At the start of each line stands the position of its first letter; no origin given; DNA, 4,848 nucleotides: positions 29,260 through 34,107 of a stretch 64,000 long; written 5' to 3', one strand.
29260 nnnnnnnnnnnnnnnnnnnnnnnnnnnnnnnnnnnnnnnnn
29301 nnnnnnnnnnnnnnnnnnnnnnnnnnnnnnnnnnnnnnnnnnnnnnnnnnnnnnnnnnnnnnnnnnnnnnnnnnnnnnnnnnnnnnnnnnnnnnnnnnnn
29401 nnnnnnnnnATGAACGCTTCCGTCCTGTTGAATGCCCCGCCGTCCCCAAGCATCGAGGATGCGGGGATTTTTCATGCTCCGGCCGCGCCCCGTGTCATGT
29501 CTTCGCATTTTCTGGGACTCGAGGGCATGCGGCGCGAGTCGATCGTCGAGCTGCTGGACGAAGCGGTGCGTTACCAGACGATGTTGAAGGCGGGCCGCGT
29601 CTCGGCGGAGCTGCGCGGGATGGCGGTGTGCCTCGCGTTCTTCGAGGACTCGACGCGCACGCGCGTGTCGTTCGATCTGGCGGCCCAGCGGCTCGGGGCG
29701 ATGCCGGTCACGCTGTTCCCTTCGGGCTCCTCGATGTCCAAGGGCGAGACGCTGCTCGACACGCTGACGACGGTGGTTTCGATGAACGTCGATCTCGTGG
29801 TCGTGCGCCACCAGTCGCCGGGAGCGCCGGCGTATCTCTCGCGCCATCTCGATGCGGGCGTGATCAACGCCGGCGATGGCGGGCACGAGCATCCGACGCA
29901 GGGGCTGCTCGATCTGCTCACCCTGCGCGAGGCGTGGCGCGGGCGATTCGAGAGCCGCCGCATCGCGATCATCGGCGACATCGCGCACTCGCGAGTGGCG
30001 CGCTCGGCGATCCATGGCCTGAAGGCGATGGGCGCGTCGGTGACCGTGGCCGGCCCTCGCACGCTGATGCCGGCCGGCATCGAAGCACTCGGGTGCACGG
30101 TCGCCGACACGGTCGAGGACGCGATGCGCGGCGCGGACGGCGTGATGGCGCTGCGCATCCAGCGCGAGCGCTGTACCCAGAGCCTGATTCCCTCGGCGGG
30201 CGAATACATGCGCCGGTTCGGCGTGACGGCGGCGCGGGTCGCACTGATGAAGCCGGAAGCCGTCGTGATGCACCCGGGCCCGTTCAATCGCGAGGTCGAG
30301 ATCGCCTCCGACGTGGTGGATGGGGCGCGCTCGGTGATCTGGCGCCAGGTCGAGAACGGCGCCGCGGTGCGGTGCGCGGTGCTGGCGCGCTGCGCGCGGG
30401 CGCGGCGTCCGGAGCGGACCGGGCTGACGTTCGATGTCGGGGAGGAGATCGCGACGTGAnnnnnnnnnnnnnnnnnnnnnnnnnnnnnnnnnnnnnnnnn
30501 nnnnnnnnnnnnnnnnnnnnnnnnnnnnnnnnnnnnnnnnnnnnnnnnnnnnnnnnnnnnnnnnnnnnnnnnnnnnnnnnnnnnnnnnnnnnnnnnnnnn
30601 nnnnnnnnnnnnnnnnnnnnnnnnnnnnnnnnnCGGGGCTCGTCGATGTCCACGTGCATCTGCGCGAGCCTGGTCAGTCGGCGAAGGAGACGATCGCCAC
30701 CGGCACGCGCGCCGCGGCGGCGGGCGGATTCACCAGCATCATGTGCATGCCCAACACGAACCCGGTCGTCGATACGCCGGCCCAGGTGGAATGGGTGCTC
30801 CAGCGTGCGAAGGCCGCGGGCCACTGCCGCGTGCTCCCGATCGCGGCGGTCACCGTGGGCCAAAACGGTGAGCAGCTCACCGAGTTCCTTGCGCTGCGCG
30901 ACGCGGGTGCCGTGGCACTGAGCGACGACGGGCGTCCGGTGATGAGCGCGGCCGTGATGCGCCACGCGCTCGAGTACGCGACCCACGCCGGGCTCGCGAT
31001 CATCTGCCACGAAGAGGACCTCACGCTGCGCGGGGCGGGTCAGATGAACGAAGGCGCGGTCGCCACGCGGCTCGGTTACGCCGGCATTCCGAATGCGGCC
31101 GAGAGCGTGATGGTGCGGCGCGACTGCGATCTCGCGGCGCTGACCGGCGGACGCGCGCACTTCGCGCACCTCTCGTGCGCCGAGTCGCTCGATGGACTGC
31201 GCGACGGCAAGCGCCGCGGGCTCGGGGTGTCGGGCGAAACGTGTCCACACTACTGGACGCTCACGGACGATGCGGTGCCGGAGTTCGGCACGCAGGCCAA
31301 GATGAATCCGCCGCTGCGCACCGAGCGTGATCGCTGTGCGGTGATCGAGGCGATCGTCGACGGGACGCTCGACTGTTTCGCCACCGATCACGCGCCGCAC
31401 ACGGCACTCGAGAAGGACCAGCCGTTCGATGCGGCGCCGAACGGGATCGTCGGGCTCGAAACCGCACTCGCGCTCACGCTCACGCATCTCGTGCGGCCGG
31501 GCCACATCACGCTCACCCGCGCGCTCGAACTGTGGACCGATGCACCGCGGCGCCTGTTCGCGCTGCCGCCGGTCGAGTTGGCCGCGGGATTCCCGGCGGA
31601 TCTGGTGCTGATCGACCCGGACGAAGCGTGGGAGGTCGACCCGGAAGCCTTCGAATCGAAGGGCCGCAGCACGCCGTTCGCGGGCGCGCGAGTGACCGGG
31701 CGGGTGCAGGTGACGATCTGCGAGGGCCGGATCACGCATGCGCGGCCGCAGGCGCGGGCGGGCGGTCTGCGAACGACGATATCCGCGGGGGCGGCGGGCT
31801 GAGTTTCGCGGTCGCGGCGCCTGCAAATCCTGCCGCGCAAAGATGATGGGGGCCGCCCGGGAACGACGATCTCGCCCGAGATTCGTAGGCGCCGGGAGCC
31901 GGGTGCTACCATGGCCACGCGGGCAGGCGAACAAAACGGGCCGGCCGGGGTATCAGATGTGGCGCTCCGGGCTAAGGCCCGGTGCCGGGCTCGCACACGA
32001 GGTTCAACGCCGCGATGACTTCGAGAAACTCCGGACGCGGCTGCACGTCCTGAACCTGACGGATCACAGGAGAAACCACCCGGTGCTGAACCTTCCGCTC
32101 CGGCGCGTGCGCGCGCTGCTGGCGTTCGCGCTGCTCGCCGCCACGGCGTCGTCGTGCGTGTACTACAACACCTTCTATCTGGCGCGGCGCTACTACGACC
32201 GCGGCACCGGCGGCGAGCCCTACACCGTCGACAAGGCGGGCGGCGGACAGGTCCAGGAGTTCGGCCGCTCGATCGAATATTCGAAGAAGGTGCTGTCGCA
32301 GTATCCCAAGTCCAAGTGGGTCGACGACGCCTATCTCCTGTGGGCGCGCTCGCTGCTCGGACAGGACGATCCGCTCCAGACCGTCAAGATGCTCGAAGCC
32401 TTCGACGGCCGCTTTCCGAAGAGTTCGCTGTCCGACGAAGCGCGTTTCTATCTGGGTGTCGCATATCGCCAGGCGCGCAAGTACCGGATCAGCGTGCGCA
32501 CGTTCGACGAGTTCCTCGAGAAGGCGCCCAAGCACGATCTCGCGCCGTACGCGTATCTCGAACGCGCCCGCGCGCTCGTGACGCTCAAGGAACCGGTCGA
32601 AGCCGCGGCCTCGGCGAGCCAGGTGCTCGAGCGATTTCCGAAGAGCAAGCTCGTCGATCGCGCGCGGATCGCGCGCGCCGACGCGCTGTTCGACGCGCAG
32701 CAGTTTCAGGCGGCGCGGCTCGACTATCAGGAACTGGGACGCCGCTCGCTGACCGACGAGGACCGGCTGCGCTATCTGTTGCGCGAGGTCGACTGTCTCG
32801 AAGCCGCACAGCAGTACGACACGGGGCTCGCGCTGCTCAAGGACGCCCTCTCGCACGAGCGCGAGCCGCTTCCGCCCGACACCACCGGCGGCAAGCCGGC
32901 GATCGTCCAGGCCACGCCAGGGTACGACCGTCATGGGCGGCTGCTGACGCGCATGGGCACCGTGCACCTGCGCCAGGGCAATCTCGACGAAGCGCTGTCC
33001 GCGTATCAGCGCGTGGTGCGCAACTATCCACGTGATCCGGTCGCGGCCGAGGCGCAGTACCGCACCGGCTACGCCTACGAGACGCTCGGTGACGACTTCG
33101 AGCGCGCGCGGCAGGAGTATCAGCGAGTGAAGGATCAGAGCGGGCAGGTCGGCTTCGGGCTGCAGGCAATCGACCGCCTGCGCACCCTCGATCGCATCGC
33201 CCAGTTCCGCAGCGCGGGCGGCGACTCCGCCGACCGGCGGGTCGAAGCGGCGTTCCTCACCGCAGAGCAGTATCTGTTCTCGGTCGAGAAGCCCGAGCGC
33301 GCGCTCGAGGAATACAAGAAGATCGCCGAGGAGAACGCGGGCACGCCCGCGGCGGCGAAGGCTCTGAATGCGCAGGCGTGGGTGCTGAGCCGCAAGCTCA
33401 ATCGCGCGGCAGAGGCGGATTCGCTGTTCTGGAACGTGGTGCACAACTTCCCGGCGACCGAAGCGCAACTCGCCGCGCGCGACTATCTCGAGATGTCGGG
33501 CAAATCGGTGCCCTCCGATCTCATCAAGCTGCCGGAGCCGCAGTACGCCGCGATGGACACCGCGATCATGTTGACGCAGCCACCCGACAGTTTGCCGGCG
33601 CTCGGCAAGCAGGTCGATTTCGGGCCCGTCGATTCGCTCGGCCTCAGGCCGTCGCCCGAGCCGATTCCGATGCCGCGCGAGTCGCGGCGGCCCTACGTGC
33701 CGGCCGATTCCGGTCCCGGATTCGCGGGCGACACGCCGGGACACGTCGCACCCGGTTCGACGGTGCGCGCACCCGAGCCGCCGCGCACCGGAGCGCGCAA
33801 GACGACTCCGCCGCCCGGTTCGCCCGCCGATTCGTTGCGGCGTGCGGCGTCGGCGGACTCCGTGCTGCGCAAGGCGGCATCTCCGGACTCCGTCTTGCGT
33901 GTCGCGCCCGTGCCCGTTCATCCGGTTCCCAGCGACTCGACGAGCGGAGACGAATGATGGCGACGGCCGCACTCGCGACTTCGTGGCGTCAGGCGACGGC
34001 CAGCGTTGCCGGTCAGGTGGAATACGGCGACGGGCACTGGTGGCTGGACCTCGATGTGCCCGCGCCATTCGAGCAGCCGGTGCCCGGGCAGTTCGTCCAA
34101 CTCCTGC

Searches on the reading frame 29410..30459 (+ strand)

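Call 86: search_protein_families(library=pfam, proteins=[window:29410-30459:+], max_evalue=0.0001)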
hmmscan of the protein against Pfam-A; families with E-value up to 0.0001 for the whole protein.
window:29410-30459:+ (349 aa): 2 families
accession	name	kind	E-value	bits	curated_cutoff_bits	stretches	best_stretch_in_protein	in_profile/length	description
PF02729.26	OTCace_N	-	3.5e-37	128.2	29.9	1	33-174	2-148/148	Aspartate/ornithine carbamoyltransferase, carbamoyl-P binding domain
PF00185.30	OTCace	-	9.8e-24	84.6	29.4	1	184-326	4-155/157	Aspartate/ornithine carbamoyltransferase, Asp/Orn binding domain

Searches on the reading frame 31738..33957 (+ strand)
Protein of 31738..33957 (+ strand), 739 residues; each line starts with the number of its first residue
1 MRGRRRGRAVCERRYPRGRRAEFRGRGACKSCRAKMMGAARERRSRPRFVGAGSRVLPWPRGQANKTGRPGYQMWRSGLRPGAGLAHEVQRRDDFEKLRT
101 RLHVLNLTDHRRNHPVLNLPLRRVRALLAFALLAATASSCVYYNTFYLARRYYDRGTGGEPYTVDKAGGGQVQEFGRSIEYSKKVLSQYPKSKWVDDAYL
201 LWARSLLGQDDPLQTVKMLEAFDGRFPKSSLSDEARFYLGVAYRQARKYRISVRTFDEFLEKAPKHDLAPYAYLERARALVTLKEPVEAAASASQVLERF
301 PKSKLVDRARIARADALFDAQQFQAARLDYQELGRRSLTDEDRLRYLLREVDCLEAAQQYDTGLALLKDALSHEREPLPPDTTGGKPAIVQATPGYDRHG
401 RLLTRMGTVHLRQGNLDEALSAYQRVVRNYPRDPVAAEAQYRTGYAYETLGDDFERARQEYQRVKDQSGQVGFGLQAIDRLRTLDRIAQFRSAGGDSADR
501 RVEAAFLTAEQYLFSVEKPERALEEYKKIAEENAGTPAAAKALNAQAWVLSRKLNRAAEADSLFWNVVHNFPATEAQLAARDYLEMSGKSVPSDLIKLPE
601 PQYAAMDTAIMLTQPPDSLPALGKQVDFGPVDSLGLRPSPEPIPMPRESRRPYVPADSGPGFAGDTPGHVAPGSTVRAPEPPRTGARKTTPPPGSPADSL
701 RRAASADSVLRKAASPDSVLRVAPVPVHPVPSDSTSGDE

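Call 86: search_protein_families(library=pfam, proteins=[window:31738-33957:+], max_evalue=0.0001)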
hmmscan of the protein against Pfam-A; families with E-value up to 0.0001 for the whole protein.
window:31738-33957:+ (739 aa): 9 families
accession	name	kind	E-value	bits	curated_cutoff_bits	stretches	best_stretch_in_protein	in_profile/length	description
PF13432.12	TPR_16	-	3.1e-19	69.5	32.7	2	405-468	2-61/65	Tetratricopeptide repeat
PF13174.12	TPR_6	-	1.7e-18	66.4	26.3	0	405-431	5-31/33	Tetratricopeptide repeat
PF13428.12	TPR_14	-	9.3e-14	51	23.5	0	402-438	3-39/44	Tetratricopeptide repeat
PF07719.23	TPR_2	-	4.4e-11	42.4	27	0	402-433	3-34/34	Tetratricopeptide repeat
PF00515.34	TPR_1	-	1.3e-09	37.9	27.8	0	402-432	3-33/34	Tetratricopeptide repeat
PF13525.12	YfiO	-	1.5e-08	35.1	25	0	207-304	16-124/203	Outer membrane lipoprotein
PF13424.12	TPR_12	-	2.3e-06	28.1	30.1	1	401-464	4-71/77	Tetratricopeptide repeat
PF13512.12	TPR_18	-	2.2e-05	25.1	21.9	0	202-281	16-95/145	Tetratricopeptide repeat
PF14559.12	TPR_19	-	4.9e-05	24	25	0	399-439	24-64/68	Tetratricopeptide repeat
